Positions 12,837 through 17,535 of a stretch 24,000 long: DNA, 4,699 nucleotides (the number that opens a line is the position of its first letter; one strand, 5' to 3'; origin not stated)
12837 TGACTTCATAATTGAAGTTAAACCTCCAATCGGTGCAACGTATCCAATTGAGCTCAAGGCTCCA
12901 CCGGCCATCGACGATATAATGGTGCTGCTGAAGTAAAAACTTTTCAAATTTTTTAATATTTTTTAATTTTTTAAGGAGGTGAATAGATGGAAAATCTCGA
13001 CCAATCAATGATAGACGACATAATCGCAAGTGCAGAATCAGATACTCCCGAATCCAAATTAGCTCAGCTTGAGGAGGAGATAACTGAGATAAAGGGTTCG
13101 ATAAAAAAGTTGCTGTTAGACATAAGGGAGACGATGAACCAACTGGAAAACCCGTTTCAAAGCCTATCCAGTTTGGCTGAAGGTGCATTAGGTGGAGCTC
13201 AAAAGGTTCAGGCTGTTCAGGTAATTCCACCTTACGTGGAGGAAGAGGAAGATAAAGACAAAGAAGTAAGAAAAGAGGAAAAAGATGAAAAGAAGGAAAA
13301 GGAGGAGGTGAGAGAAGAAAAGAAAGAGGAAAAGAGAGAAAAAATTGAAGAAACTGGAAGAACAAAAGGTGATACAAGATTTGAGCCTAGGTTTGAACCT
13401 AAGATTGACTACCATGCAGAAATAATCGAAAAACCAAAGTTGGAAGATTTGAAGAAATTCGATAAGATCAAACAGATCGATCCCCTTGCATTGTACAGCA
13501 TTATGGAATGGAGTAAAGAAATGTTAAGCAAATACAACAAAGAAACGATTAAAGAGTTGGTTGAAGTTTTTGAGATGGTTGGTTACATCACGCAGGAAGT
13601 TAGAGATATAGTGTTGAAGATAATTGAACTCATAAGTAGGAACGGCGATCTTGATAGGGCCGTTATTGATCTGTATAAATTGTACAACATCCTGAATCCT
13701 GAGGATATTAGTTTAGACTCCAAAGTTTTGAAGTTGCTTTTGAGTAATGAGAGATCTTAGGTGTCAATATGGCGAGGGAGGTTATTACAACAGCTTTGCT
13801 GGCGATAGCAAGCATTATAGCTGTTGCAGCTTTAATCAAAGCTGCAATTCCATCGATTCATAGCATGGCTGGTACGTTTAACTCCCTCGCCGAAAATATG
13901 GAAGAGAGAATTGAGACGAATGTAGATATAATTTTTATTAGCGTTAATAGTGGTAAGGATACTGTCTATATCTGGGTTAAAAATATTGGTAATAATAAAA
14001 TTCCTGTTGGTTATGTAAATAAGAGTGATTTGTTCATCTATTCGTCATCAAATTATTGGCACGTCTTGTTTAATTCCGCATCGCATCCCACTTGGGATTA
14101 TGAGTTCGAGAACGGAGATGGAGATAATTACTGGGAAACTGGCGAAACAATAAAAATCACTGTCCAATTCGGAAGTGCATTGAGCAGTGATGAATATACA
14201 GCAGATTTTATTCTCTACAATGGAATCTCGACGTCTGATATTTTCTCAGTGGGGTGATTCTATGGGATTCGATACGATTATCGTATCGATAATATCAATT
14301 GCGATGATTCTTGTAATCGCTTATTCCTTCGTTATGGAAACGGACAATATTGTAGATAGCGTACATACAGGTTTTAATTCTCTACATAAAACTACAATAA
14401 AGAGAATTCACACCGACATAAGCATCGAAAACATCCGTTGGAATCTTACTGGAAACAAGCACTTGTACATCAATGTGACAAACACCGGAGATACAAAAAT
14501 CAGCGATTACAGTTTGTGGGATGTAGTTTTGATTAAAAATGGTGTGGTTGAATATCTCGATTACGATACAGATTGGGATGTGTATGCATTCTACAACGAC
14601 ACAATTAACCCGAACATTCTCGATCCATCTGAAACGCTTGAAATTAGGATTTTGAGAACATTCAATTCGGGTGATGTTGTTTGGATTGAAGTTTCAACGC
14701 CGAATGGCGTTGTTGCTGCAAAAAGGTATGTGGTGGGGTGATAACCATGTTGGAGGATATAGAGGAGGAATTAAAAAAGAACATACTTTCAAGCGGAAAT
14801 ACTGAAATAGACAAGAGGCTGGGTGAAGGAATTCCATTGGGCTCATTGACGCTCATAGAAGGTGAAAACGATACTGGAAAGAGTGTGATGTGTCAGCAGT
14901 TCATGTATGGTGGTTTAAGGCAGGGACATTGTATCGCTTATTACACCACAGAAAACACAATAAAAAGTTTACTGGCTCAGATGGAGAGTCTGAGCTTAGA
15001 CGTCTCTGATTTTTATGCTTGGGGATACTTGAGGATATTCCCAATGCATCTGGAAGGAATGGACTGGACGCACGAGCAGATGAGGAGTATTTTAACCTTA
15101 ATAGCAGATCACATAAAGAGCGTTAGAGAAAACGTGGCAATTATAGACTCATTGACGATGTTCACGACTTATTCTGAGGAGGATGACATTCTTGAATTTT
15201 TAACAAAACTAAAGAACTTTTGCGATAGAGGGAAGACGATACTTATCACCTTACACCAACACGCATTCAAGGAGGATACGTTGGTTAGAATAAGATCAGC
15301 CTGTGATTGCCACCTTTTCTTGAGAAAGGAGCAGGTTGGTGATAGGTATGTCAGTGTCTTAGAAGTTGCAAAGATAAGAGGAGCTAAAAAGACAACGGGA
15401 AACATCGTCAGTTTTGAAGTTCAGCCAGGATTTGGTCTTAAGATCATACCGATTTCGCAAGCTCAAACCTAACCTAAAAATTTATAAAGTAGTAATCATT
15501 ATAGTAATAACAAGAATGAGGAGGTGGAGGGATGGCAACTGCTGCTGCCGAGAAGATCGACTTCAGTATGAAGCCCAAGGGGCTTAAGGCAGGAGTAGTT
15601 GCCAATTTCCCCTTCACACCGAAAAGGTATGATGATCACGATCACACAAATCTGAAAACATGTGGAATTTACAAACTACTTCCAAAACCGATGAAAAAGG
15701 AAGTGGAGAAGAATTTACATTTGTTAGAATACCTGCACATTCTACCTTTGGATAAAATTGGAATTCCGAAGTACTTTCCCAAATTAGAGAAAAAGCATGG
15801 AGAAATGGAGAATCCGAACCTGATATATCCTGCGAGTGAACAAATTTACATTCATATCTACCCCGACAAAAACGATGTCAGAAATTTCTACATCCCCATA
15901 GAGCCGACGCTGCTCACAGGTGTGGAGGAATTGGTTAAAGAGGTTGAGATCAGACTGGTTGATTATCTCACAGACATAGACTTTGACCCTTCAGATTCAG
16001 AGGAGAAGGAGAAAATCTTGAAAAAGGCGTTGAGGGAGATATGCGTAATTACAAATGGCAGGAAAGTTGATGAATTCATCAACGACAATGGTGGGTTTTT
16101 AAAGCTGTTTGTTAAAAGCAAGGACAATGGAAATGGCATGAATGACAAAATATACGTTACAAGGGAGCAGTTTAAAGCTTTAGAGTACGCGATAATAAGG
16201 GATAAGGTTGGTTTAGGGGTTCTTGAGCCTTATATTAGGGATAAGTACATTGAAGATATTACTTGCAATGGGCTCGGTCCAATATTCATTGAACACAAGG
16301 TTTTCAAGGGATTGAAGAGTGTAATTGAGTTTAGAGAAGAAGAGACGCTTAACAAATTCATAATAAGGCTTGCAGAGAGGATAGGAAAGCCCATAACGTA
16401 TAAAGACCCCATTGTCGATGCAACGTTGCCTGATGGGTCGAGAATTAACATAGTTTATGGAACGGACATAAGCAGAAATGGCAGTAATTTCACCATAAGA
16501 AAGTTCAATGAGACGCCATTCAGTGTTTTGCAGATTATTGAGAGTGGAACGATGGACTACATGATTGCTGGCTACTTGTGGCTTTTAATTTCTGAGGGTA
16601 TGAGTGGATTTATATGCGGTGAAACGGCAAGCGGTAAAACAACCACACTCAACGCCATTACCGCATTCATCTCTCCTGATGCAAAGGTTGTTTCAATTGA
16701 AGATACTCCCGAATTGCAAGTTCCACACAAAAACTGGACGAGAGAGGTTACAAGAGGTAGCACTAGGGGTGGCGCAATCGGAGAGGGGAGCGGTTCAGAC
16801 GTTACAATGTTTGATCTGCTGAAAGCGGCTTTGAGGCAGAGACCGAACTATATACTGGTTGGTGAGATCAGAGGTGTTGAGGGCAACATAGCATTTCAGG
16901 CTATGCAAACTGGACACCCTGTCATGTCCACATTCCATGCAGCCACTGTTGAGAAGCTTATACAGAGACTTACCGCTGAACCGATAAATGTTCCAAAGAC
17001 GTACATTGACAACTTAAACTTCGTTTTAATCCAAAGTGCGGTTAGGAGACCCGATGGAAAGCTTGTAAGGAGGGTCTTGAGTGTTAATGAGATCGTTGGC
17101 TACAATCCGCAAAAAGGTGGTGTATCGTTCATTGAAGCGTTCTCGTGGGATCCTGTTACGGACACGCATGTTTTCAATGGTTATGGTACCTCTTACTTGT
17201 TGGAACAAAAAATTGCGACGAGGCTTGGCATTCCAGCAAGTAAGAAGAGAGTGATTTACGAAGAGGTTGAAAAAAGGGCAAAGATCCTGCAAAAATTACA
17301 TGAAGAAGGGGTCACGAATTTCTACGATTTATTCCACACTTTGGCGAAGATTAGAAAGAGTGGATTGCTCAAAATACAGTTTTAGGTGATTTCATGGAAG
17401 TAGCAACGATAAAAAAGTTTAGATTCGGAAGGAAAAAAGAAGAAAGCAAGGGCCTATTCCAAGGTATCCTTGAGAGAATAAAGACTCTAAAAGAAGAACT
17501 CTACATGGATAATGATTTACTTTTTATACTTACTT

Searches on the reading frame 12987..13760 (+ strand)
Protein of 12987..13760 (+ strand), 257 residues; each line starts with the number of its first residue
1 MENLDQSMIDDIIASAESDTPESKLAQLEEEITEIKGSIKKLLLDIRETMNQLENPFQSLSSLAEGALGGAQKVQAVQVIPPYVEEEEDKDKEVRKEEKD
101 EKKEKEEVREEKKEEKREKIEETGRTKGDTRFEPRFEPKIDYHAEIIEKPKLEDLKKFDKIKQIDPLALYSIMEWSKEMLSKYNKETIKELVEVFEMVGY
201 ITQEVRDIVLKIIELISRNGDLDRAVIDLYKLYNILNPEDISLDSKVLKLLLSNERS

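Call 3: search_protein_families(library=pfam, proteins=[window:12987-13760:+], max_evalue=1)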
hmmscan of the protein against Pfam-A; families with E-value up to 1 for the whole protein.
window:12987-13760:+ (257 aa): 10 families
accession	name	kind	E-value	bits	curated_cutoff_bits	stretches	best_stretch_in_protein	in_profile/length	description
PF04659.18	Arch_fla_DE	-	0.00054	20.3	21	1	166-218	13-65/96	Archaeal flagella protein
PF11711.13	Tim54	-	0.009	15.3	34.7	1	62-147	184-267/376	Inner membrane protein import complex subunit Tim54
PF23582.1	WH_RGF3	-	0.14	12.6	27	1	157-217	13-69/105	RGF3 winged helix domain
PF11744.14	ALMT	-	0.14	11.5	20.6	1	15-150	284-416/471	Aluminium activated malate transporter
PF06284.16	Cytomega_UL84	-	0.15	10.9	25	1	41-123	111-184/586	Cytomegalovirus UL84 protein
PF15459.11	RRP14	-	0.17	12.9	22.4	1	78-119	14-58/62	60S ribosome biogenesis protein Rrp14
PF06103.16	DUF948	-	0.17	12.5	37.2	0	25-65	35-75/89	Bacterial protein of unknown function (DUF948)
PF23798.1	Beta-prop_SPT8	-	0.41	9.9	45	1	44-119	171-247/425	SPT8 beta propeller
PF00145.23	DNA_methylase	-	0.42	10.4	22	1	161-201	98-136/324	C-5 cytosine-specific DNA methylase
PF05377.16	FlaC_arch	-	0.43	11.5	27.8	1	19-57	17-54/55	Flagella accessory protein C (FlaC)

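Call 4: search_protein_families(library=ncbifam, proteins=[window:12987-13760:+], max_evalue=1)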
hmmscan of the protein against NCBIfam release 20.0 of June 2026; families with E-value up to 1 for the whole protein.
window:12987-13760:+ (257 aa): 2 families
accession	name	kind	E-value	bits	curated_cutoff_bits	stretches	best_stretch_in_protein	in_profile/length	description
NF040974.1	RepABC_RepC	equivalog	0.17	11.1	150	1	19-145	159-280/393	plasmid replication protein RepC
NF045780.1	TrlF_fam_ATP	equivalog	0.34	9.5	350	1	16-239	578-807/944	TrlF family AAA-like ATPase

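Call 54: search_protein_families(library=pfam, alignment_id=A4, max_evalue=1)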
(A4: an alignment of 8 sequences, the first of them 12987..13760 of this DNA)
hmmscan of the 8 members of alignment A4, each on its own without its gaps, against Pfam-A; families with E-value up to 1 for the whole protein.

A. member 1, window:12987-13760:+ (257 aa): 10 families
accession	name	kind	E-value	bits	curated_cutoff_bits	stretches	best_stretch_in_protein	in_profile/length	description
PF04659.18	Arch_fla_DE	-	0.00054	20.3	21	1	166-218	13-65/96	Archaeal flagella protein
PF11711.13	Tim54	-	0.009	15.3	34.7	1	62-147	184-267/376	Inner membrane protein import complex subunit Tim54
PF23582.1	WH_RGF3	-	0.14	12.6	27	1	157-217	13-69/105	RGF3 winged helix domain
PF11744.14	ALMT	-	0.14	11.5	20.6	1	15-150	284-416/471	Aluminium activated malate transporter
PF06284.16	Cytomega_UL84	-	0.15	10.9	25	1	41-123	111-184/586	Cytomegalovirus UL84 protein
PF15459.11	RRP14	-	0.17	12.9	22.4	1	78-119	14-58/62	60S ribosome biogenesis protein Rrp14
PF06103.16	DUF948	-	0.17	12.5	37.2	0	25-65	35-75/89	Bacterial protein of unknown function (DUF948)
PF23798.1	Beta-prop_SPT8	-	0.41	9.9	45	1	44-119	171-247/425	SPT8 beta propeller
PF00145.23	DNA_methylase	-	0.42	10.4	22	1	161-201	98-136/324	C-5 cytosine-specific DNA methylase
PF05377.16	FlaC_arch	-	0.43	11.5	27.8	1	19-57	17-54/55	Flagella accessory protein C (FlaC)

B. families by the number of members that match (of 8 scanned): 33 families (the first 25 are shown)
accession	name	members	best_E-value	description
PF04659.18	Arch_fla_DE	7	1.2e-06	Archaeal flagella protein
PF16526.10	CLZ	3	0.0017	C-terminal leucine zipper domain of cyclic nucleotide-gated channels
PF05377.16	FlaC_arch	3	0.045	Flagella accessory protein C (FlaC)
PF06103.16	DUF948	2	0.17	Bacterial protein of unknown function (DUF948)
PF24915.1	Spectrin_SESTD1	1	0.0029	SESTD1-like, spectrin repeat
PF05887.16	Trypan_PARP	1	0.0033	Procyclic acidic repetitive protein (PARP)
PF17473.7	DUF5426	1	0.005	Family of unknown function (DUF5426)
PF11711.13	Tim54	1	0.009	Inner membrane protein import complex subunit Tim54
PF05531.17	NPV_P10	1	0.012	Nucleopolyhedrovirus P10 protein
PF04513.17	Baculo_PEP_C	1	0.017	Baculovirus polyhedron envelope protein, PEP, C terminus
PF01496.24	V_ATPase_I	1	0.034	V-type ATPase 116kDa subunit family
PF09973.14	DUF2208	1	0.036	Predicted membrane protein (DUF2208)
PF05440.17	MtrB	1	0.037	Tetrahydromethanopterin S-methyltransferase subunit B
PF05308.16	Mito_fiss_reg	1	0.042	Mitochondrial fission regulator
PF10392.15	COG5_N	1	0.064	Conserved oligomeric Golgi complex subunit 5, N-terminal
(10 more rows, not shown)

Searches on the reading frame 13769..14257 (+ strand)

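Call 3: search_protein_families(library=pfam, proteins=[window:13769-14257:+], max_evalue=1)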
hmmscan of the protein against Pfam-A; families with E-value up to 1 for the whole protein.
window:13769-14257:+ (162 aa): 2 families
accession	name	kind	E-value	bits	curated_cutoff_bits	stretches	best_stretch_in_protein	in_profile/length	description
PF01917.21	Arch_flagellin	-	1.4e-13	52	29.5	1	3-156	2-159/162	Archaebacterial flagellin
PF06417.17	EMC4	-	0.082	13.3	25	1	11-61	39-89/118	ER membrane protein complex subunit 4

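Call 57: search_protein_families(library=ncbifam, proteins=[window:13769-14257:+], max_evalue=0.01)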
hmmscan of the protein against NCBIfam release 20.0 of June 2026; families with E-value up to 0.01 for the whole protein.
window:13769-14257:+ (162 aa): 2 families
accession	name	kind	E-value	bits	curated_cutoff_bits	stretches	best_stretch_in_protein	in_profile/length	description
NF052591.1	ArlG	equivalog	8.1e-10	38.9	110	1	1-145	1-135/148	archaellum stator protein ArlG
NF052590.1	ArlF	equivalog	2.7e-07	30.8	110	1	7-133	8-120/137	archaellum stator protein ArlF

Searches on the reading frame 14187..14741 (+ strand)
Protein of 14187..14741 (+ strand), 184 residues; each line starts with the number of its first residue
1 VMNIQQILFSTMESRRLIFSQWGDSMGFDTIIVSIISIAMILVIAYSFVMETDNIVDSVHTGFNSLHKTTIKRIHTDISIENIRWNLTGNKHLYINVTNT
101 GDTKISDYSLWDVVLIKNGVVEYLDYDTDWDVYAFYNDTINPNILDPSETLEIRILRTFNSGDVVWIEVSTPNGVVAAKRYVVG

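Call 3: search_protein_families(library=pfam, proteins=[window:14187-14741:+], max_evalue=1)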
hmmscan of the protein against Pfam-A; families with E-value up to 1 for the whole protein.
window:14187-14741:+ (184 aa): 2 families
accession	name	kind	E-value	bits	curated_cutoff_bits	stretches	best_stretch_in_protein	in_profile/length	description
PF01917.21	Arch_flagellin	-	8.6e-10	39.6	29.5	1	33-177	7-158/162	Archaebacterial flagellin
PF22768.1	SPP1_Dit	-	0.067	13.9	25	1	126-171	4-50/97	Siphovirus-type tail component, C-terminal domain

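Call 57: search_protein_families(library=ncbifam, proteins=[window:14187-14741:+], max_evalue=0.01)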
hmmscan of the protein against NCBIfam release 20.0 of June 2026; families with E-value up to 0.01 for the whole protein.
window:14187-14741:+ (184 aa): 1 family
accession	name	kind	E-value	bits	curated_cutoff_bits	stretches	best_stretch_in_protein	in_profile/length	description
NF052590.1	ArlF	equivalog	7.8e-10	39.1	110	1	26-175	1-137/137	archaellum stator protein ArlF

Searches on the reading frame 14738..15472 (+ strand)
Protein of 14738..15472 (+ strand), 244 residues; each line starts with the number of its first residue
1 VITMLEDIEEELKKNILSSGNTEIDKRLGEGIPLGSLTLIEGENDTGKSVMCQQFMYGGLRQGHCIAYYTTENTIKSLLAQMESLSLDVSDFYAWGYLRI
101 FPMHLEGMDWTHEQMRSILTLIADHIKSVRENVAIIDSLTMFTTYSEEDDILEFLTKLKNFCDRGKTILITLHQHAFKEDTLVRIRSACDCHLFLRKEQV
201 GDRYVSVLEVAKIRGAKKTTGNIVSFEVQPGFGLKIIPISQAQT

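Call 3: search_protein_families(library=pfam, proteins=[window:14738-15472:+], max_evalue=1)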
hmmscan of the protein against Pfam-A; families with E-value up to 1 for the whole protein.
window:14738-15472:+ (244 aa): 12 families
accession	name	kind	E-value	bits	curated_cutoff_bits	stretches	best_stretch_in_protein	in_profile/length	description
PF06745.19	ATPase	-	6.7e-28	98.1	26.6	1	20-239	4-229/231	KaiC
PF05625.17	PAXNEB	-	7.9e-11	42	28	2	16-79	18-82/366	PAXNEB protein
PF05763.18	DUF835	-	9e-05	22.7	33.1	1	114-185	60-132/136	Protein of unknown function (DUF835)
PF13481.12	AAA_25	-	0.00017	21.7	27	1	25-174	23-189/195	AAA domain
PF13401.12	AAA_22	-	0.0005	20.8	27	1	36-170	6-118/130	AAA domain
PF08423.17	Rad51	-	0.00083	19.1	22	1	17-55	8-46/244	Rad51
PF00154.27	RecA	-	0.007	16.3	27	1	10-88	26-103/262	recA bacterial DNA recombination protein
PF14417.12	MEDS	-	0.012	15.9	29.8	1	54-184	19-155/161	MEDS: MEthanogen/methylotroph, DcmR Sensory domain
PF10483.15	Elong_Iki1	-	0.016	15.1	22.5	1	113-176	69-133/292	Elongator subunit Iki1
PF11633.14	bCoV_SUD_M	-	0.054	13.6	24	1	114-184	44-114/143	Betacoronavirus single-stranded poly(A) binding domain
PF00519.23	PPV_E1_C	-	0.11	12.1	26.5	0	30-71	114-153/289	Papillomavirus helicase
PF23365.1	DUF7090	-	0.15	12.2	27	1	135-195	121-182/192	Family of unknown function (DUF7090)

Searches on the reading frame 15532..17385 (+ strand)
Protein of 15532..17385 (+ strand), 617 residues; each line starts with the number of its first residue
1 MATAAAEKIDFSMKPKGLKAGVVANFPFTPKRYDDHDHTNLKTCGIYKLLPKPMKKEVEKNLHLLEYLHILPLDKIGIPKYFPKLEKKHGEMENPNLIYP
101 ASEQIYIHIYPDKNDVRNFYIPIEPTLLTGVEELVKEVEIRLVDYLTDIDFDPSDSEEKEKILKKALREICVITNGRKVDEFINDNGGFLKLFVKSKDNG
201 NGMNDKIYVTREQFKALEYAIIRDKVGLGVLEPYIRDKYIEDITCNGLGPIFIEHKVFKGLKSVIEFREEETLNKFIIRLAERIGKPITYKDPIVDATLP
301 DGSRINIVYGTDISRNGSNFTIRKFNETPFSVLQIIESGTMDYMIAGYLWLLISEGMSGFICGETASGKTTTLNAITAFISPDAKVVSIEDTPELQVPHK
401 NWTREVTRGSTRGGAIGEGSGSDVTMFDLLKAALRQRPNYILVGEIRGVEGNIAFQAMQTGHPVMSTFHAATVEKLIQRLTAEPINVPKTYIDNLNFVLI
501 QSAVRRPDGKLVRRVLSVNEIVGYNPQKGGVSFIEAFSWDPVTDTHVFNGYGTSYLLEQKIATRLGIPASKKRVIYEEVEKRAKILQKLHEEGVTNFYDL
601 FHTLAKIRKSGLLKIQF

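Call 3: search_protein_families(library=pfam, proteins=[window:15532-17385:+], max_evalue=1)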
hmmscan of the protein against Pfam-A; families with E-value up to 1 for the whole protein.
window:15532-17385:+ (617 aa): 5 families
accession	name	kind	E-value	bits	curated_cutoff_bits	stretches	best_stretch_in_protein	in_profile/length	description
PF00437.27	T2SSE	-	4.8e-37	127.9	24.9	1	227-505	4-279/370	Type II/IV secretion system protein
PF00005.33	ABC_tran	-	0.0069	17.4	25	1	353-396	8-51/137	ABC transporter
PF13555.12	AAA_29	-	0.0098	16.1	27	1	355-385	22-51/61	P-loop containing region of AAA domain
PF13476.12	AAA_23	-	0.015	16.4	27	1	361-379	24-42/201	AAA domain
PF13401.12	AAA_22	-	0.056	14.2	27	1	357-387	6-37/130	AAA domain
